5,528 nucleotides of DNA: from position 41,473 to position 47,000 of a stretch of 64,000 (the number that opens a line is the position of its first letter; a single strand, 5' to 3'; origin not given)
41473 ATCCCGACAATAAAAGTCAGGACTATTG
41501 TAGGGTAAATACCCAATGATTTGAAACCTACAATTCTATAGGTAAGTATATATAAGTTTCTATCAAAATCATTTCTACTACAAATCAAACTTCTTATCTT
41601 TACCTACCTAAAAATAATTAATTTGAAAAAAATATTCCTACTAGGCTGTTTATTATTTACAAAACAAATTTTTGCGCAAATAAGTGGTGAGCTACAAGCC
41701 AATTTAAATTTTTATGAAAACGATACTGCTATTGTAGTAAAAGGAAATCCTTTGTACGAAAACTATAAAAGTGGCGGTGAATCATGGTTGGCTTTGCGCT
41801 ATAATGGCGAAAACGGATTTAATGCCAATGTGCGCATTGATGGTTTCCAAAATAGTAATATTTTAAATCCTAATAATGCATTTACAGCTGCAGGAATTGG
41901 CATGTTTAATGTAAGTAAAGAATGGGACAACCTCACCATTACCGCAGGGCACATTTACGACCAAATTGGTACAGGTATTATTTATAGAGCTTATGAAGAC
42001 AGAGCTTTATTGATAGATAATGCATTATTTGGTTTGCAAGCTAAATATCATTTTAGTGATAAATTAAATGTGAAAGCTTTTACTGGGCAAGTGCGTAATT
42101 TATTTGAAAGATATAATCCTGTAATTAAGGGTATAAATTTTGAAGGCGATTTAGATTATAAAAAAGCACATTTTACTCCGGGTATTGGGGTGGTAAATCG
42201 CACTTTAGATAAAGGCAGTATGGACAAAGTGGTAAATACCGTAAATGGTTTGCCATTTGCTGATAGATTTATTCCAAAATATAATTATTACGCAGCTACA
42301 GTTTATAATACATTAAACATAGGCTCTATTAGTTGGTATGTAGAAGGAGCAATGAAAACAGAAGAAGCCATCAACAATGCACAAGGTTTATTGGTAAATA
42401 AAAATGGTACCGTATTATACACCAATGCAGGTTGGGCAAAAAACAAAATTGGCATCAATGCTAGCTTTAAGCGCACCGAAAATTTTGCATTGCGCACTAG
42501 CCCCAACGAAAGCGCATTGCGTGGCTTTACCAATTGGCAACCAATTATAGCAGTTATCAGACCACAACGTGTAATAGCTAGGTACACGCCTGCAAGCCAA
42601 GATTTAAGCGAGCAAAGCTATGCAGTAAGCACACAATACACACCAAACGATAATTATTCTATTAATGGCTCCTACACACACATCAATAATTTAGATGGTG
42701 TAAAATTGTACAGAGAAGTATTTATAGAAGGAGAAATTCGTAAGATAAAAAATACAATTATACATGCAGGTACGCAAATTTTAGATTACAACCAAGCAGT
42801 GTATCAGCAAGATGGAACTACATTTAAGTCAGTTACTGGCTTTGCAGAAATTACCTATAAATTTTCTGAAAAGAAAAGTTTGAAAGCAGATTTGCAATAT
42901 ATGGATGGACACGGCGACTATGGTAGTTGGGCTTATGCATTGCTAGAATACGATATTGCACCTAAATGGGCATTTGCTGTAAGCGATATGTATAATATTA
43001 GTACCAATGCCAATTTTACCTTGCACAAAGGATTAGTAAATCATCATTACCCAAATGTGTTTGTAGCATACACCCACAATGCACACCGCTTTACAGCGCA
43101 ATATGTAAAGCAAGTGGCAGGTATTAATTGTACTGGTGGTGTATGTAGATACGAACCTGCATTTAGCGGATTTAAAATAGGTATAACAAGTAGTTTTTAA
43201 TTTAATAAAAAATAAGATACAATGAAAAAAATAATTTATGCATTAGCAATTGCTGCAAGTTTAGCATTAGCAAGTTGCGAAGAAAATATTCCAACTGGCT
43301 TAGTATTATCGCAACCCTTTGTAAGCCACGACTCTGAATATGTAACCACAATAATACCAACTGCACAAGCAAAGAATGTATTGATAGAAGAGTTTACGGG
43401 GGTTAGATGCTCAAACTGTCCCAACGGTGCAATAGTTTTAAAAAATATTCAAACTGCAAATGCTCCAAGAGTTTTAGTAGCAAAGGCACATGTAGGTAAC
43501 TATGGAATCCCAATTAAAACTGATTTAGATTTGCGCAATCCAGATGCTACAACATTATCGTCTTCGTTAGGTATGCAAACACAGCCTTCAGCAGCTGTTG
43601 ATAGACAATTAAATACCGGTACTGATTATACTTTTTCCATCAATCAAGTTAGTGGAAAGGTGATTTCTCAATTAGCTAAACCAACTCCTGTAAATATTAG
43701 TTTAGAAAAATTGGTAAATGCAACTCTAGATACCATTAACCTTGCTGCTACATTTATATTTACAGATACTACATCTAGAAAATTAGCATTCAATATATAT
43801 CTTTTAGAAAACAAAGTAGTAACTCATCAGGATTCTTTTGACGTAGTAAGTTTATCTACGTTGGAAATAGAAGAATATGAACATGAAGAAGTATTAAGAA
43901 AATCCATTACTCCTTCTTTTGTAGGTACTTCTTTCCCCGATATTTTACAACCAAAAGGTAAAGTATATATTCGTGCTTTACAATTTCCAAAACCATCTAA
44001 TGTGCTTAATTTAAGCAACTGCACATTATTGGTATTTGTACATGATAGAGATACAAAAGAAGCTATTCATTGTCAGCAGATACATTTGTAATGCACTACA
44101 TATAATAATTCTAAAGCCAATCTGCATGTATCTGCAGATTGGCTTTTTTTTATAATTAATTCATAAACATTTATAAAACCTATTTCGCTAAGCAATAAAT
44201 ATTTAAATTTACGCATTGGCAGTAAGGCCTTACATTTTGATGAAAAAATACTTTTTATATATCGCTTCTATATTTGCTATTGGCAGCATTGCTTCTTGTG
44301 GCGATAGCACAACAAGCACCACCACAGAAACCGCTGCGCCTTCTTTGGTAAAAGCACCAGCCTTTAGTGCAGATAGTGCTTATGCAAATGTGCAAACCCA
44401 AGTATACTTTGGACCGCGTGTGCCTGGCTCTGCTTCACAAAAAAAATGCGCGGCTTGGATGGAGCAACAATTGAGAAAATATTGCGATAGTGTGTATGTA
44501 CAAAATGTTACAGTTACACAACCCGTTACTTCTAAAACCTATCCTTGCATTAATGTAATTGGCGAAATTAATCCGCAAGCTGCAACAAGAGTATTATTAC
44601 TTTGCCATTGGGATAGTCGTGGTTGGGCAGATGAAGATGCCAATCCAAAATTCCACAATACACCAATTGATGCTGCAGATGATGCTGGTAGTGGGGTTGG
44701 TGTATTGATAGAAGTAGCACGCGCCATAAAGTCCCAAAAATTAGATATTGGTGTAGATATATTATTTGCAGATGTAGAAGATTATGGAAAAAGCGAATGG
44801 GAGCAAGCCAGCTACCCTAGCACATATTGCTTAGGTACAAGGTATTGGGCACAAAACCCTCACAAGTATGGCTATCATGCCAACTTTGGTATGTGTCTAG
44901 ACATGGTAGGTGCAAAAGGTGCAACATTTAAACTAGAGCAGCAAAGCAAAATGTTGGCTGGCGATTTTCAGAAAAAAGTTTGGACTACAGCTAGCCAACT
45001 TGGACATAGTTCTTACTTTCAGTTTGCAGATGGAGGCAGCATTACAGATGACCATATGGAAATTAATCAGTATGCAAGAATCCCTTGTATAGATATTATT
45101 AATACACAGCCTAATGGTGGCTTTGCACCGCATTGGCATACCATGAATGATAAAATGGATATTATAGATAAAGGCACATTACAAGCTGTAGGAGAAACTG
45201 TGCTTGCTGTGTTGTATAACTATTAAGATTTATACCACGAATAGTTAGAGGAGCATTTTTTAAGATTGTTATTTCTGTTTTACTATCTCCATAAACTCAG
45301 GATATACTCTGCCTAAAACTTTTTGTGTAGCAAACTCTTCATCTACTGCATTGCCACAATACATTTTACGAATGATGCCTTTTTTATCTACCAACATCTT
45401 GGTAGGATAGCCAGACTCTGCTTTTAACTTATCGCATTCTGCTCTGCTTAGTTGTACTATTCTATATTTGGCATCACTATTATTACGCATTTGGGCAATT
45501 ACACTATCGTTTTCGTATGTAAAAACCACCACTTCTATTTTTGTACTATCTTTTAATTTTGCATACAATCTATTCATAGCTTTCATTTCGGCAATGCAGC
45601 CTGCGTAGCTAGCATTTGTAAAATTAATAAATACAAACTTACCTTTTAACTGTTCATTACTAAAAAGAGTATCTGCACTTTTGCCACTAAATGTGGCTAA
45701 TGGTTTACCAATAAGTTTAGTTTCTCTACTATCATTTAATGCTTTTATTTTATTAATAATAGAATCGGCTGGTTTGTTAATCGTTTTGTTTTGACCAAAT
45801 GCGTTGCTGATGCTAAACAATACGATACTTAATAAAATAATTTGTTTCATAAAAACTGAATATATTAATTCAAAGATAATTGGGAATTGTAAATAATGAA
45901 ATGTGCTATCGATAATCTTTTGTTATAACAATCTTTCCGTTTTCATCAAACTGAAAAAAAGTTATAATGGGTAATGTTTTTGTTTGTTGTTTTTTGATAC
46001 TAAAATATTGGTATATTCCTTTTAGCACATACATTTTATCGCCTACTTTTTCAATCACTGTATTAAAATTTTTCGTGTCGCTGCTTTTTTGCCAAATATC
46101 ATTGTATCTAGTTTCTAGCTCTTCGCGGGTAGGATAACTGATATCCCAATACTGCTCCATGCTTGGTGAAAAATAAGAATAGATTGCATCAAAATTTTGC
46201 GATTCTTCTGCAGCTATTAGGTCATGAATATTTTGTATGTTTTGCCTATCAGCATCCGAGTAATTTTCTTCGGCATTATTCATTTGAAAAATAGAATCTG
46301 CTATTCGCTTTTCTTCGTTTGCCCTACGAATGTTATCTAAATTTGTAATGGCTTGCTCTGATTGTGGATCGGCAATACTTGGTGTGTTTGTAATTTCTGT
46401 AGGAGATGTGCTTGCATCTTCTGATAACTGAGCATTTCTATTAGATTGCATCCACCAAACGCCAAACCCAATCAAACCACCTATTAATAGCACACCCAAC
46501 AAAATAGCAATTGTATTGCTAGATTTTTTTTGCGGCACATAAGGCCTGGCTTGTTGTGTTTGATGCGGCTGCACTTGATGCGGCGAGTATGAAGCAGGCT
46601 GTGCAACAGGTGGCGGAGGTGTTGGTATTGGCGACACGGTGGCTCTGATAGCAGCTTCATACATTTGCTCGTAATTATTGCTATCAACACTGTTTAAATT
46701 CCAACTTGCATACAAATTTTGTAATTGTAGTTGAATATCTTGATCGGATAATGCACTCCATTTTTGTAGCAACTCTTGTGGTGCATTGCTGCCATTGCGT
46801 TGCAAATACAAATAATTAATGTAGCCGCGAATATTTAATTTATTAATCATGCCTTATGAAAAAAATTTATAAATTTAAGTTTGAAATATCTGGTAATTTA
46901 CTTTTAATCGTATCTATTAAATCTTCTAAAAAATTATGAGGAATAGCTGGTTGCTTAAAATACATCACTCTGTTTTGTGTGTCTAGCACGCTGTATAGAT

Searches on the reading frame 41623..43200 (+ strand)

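Call 77: search_protein_families(library=pfam, proteins=[window:41623-43200:+], max_evalue=0.001)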
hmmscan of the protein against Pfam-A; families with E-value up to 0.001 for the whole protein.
window:41623-43200:+ (525 aa): 1 family
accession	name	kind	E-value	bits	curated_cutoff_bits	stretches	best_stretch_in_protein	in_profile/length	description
PF19494.5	DUF6029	-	5.9e-97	326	27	1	1-525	1-538/538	Family of unknown function (DUF6029)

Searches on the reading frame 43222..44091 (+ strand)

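Call 77: search_protein_families(library=pfam, proteins=[window:43222-44091:+], max_evalue=0.001)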
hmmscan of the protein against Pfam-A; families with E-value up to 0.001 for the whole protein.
window:43222-44091:+ (289 aa): 1 family
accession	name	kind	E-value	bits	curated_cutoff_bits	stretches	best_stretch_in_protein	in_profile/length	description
PF11551.14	Omp28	-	1.5e-13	51.4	34.9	1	111-284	3-162/171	Outer membrane protein Omp28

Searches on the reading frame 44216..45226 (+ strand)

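Call 77: search_protein_families(library=pfam, proteins=[window:44216-45226:+], max_evalue=0.001)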
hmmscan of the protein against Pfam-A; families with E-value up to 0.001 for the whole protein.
window:44216-45226:+ (336 aa): 1 family
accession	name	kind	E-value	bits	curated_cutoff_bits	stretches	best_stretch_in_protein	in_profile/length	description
PF04389.22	Peptidase_M28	-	9.3e-34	117.3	21.3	1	113-332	1-192/193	Peptidase family M28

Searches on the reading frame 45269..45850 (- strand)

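Call 38: search_protein_families(library=padloc, proteins=[window:45269-45850:-], max_evalue=0.1)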
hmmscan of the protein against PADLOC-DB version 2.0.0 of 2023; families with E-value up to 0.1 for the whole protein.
window:45269-45850:- (193 aa): 0 families

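Call 77: search_protein_families(library=pfam, proteins=[window:45269-45850:-], max_evalue=0.001)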
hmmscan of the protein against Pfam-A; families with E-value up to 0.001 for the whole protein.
window:45269-45850:- (193 aa): 2 families
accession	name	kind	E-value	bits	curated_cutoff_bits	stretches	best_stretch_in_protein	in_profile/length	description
PF00578.27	AhpC-TSA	-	6.1e-09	36.3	26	1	47-162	1-123/124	AhpC/TSA family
PF08534.16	Redoxin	-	3.1e-06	27.5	26.6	1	57-169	15-137/148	Redoxin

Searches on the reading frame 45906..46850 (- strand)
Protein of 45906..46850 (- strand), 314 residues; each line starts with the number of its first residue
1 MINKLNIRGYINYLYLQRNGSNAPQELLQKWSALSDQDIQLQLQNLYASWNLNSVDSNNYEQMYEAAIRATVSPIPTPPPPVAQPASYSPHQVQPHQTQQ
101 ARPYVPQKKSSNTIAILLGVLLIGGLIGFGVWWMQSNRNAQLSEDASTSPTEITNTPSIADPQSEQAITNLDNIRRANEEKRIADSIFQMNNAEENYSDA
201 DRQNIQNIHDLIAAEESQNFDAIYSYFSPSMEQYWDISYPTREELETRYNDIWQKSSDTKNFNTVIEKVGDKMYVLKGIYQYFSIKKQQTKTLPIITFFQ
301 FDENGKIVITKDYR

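Call 5: search_protein_families(library=ncbifam, proteins=[window:45906-46850:-], max_evalue=1)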
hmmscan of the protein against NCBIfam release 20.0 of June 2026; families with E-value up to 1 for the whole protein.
window:45906-46850:- (314 aa): 6 families
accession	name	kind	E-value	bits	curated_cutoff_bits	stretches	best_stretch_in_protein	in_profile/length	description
NF033761.1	gliding_GltJ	equivalog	2.1e-05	23.8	450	1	63-170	314-430/671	adventurous gliding motility protein GltJ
NF033637.1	transloc_TIR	equivalog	0.0041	16.3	500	1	90-208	332-452/552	type III secretion system LEE translocated intimin receptor Tir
NF047368.1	collar_FlbB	equivalog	0.013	15.3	110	1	117-218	9-104/193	periplasmic-type flagellar collar protein FlbB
NF007550.0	PRK10170.1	equivalog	0.014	13.8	1101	1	22-79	506-563/597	Ni/Fe-hydrogenase large subunit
TIGR02205.1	septum_zipA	equivalog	0.021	14.9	119.65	1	112-207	3-95/284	cell division protein ZipA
TIGR04527.1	mycoplas_twoTM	subfamily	0.076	12.7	125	1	108-228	6-102/248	MG_279/MG_280 family protein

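Call 38: search_protein_families(library=padloc, proteins=[window:45906-46850:-], max_evalue=0.1)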
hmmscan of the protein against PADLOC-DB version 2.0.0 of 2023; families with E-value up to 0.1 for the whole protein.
window:45906-46850:- (314 aa): 3 families
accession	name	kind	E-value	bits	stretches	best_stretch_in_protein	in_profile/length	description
PDLC04584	PDC-M33C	-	0.00029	18.5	1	178-246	40-113/250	-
PDLC04039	PD-T4-6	-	0.00067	16.8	1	83-166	353-436/458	-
PDLC00984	Cmr5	-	0.007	14.9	1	101-217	25-109/129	Cmr5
